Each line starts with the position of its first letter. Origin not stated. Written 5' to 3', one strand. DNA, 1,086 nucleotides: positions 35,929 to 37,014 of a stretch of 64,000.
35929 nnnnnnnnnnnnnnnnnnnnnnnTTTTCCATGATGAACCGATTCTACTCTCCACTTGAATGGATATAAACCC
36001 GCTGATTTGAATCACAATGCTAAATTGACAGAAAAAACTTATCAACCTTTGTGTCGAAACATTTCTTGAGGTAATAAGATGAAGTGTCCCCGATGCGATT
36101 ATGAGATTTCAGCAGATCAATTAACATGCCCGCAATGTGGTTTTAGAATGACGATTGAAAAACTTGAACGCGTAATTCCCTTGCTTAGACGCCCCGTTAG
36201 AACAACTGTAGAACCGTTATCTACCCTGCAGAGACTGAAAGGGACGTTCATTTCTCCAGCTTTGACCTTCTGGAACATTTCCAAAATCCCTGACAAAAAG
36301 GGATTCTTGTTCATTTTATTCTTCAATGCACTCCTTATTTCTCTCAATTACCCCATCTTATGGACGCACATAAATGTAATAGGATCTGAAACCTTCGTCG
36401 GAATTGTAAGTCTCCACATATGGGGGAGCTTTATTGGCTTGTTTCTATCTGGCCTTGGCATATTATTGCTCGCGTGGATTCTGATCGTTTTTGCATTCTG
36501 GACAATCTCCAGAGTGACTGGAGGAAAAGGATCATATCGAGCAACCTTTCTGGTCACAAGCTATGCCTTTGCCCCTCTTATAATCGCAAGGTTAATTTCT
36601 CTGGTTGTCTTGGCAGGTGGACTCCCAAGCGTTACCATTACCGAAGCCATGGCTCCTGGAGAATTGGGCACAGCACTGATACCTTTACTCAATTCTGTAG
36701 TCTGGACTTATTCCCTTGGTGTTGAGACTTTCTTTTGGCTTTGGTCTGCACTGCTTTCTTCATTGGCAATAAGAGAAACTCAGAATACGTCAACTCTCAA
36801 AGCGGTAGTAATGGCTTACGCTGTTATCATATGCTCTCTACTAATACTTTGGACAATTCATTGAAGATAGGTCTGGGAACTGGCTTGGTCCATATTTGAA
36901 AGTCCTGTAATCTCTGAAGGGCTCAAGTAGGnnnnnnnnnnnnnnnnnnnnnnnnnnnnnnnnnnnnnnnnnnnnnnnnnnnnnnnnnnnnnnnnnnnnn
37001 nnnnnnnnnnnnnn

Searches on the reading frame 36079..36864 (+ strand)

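Call 3: search_protein_families(library=pfam, proteins=[window:36079-36864:+], max_evalue=0.01)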
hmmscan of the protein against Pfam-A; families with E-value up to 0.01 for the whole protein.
window:36079-36864:+ (261 aa): 5 families
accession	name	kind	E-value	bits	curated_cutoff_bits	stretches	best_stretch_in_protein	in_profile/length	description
PF04893.22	Yip1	-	2.8e-15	57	28.6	1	54-258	1-171/173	Yip1 domain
PF13240.11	Zn_Ribbon_1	-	1.5e-05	25.1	25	1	2-23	1-22/23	zinc-ribbon domain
PF10571.15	UPF0547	-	0.00036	21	29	1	2-23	2-23/26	Uncharacterised protein family UPF0547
PF13248.11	Zn_ribbon_3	-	0.00086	19.1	27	1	2-21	4-23/26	zinc-ribbon domain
PF12773.13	DZR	-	0.005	17.4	27.3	1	2-21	26-45/45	Double zinc ribbon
